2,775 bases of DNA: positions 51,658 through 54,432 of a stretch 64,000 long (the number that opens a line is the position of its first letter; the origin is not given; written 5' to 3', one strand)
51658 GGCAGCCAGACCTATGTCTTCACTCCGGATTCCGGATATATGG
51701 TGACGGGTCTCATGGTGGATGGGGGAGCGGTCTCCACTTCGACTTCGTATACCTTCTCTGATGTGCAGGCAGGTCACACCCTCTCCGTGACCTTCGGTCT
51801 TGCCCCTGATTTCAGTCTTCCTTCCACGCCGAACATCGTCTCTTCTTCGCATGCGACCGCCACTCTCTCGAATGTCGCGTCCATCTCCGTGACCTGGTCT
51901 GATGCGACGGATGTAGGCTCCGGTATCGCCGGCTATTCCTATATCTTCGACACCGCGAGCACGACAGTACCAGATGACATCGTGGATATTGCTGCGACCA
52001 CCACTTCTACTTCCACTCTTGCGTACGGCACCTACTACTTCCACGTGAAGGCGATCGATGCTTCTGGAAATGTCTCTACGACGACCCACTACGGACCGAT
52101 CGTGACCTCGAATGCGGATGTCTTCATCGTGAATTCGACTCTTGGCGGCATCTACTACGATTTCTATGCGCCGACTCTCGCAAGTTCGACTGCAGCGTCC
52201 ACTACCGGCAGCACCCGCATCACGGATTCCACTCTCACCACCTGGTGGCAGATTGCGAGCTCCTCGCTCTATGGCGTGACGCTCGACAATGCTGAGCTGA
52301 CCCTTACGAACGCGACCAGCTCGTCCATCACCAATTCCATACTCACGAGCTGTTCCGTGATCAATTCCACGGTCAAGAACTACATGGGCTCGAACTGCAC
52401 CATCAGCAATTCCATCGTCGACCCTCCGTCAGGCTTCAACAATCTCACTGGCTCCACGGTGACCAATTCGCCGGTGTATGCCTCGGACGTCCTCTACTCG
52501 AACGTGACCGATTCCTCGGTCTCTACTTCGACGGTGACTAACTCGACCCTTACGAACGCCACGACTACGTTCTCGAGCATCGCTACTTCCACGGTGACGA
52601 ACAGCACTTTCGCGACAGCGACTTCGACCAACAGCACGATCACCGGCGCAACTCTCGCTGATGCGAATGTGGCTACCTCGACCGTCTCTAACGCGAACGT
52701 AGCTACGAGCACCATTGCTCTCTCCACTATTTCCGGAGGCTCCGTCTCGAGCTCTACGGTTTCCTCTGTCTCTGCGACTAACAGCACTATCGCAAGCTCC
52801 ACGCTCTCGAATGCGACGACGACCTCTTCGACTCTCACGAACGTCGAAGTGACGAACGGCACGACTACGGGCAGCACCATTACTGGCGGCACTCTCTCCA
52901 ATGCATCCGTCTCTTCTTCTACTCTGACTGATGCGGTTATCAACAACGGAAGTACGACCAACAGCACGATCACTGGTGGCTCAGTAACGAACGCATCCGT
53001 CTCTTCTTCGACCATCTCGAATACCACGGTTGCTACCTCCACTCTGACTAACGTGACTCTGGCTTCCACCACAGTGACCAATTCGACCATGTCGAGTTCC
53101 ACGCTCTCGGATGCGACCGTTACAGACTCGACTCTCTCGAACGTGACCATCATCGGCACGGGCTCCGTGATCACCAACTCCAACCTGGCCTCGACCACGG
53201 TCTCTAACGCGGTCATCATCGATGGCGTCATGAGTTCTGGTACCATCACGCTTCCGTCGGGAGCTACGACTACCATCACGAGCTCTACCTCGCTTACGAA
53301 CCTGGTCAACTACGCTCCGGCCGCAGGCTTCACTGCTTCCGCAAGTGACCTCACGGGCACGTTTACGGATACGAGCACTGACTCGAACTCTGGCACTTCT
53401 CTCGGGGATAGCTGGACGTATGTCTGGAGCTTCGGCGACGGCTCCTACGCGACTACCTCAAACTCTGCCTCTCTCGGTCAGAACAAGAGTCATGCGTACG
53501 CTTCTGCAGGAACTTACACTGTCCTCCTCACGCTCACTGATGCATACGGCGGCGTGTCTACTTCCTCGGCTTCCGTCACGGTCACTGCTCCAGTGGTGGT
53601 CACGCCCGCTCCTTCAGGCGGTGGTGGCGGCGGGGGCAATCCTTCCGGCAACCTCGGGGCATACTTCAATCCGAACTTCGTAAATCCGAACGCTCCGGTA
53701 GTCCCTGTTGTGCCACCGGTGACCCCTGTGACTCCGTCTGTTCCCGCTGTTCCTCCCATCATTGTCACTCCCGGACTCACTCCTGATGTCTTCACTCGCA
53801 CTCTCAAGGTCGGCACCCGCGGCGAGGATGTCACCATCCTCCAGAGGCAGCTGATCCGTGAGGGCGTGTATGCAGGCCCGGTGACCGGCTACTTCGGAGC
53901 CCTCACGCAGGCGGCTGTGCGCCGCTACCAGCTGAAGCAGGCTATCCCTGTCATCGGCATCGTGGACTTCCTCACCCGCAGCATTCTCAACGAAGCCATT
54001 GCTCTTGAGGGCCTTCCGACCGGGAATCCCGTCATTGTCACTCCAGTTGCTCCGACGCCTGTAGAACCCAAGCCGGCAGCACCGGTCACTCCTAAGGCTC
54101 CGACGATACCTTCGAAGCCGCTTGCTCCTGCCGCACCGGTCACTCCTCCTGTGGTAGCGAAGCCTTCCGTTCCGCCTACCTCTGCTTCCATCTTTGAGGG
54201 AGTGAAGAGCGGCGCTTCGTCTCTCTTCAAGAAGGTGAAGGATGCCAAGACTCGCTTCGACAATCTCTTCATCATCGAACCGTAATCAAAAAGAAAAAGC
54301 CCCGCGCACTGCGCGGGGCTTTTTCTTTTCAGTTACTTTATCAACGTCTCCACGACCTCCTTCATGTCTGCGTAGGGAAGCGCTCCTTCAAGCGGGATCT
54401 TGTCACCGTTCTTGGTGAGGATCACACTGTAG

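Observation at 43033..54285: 11.3-kb gene for a ~3750-aa surface protein with ~35 alternating InlB-B-repeat-like domains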

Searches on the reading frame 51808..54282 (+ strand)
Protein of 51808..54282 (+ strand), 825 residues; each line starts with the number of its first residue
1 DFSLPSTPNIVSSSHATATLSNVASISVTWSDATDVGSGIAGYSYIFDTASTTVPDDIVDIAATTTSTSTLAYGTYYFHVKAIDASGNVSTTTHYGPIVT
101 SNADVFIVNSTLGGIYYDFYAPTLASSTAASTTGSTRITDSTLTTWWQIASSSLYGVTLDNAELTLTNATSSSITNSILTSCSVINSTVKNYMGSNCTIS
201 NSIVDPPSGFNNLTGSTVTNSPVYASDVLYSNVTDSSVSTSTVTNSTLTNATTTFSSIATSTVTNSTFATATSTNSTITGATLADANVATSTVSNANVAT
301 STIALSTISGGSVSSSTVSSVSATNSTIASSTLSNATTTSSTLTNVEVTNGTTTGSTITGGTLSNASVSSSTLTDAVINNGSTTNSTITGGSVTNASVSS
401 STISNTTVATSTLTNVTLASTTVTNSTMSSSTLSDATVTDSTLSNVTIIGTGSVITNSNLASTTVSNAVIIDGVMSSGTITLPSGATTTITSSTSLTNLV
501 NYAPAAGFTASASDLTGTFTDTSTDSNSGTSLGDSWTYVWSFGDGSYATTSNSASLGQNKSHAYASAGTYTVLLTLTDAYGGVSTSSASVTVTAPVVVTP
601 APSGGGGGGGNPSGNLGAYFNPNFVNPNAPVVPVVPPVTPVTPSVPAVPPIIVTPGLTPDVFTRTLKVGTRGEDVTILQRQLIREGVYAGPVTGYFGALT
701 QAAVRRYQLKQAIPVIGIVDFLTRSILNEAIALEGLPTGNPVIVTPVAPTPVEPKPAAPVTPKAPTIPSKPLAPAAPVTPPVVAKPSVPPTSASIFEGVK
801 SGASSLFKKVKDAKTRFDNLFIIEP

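Call 28: find_related_loci(query=window:51808-54282:+, collection=metagenome_contigs, flank=10000)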
Query window:51808-54282:+ (825 aa) in metagenome_contigs; peptide patterns used: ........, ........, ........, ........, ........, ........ (x = any residue, [..] = any of these).
125 stretches matched a pattern; 5 encode a relative of the query (tblastn E <= 1e-3); 5 distinct loci.
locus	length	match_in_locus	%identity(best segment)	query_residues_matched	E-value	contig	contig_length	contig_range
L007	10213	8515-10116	41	5-600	2e-87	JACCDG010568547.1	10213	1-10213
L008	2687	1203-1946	36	151-581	4e-27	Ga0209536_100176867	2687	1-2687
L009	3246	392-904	31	10-184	4e-9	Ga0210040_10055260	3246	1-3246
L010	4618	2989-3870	44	1-116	5e-8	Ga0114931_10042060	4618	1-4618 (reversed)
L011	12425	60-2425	46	1-101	1e-5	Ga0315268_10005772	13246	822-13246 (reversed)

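Call 35: search_protein_families(library=pfam, proteins=[L007:7564-10212:+, L008:300-2642:+, L010:2-2746:+, L011:779-3148:+, L011:3085-12423:+], max_evalue=0.001)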
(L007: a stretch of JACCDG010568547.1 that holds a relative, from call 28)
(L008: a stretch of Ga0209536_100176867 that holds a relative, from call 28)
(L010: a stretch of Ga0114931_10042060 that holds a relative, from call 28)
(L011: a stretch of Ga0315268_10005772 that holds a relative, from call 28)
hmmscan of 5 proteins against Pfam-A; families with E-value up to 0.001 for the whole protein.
L007:7564-10212:+ (883 aa): 3 families
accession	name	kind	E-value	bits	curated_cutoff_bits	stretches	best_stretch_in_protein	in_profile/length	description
PF16403.11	Bact_surface_Ig-like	-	2.6e-22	79.1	27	1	240-312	1-71/71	Bacterial surface protein, Ig-like domain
PF18911.6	PKD_4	-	1.1e-11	45.1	27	1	754-842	2-83/85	PKD domain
PF00801.26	PKD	-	1.2e-07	32.1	23.5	1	787-835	30-74/80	PKD domain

L008:300-2642:+ (781 aa): 5 families
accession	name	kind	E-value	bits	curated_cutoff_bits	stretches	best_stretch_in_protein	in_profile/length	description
PF18911.6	PKD_4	-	2e-17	63.5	27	1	497-553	23-77/85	PKD domain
PF00801.26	PKD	-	1.1e-13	51.4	23.5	1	486-552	10-73/80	PKD domain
PF16640.11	Big_3_5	-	1.8e-05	25.6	35.5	1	109-189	12-81/88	Bacterial Ig-like domain (group 3)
PF22352.2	K319L-like_PKD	-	7.5e-05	23.1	27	1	493-552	14-76/84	K319L-like, PKD domain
PF13599.13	Pentapeptide_4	-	0.00084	19.8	38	0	372-419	30-77/78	Pentapeptide repeat region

L010:2-2746:+ (915 aa): 3 families
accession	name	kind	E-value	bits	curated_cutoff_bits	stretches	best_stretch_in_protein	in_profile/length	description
PF05048.19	NosD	-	1.7e-12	47.7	23.6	2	213-330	91-209/212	Periplasmic copper-binding protein (NosD)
PF13229.12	Beta_helix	-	4.1e-07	30.2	25.9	2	159-298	2-138/158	Right handed beta helix region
PF17957.7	Big_7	-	6.7e-05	23.9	24.1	1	607-669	1-69/70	Bacterial Ig domain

L011:779-3148:+ (790 aa): 1 family
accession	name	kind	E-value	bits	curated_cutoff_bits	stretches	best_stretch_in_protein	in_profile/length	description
PF07495.19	Y_Y_Y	-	0.00053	20.3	26.6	0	501-539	17-55/65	Y_Y_Y domain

L011:3085-12423:+ (3113 aa): 2 families
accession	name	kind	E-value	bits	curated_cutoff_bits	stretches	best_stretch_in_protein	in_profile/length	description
PF05048.19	NosD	-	3e-121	403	23.6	12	832-1004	10-179/212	Periplasmic copper-binding protein (NosD)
PF13229.12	Beta_helix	-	2.7e-109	362.2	25.9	15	111-262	4-158/158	Right handed beta helix region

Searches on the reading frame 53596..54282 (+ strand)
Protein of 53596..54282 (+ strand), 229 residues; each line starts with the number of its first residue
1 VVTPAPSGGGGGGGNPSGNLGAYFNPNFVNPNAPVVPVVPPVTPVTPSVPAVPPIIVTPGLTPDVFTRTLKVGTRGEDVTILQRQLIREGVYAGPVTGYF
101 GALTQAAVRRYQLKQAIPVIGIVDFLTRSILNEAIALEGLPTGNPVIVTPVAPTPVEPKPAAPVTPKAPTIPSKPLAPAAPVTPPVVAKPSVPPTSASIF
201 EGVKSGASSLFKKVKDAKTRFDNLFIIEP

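Call 104: search_protein_families(library=ncbifam, proteins=[window:53596-54282:+], max_evalue=0.01)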
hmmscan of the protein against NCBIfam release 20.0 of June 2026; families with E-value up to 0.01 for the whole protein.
window:53596-54282:+ (229 aa): 2 families
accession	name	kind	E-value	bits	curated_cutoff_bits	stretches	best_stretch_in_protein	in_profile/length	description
TIGR02869.1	spore_SleB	equivalog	4.3e-11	43.1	236.5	1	68-131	5-68/201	spore cortex-lytic enzyme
TIGR03979.1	His_Ser_Rich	equivalog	8.2e-06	25.9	121.65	1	7-124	74-179/190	His-Xaa-Ser repeat protein HxsA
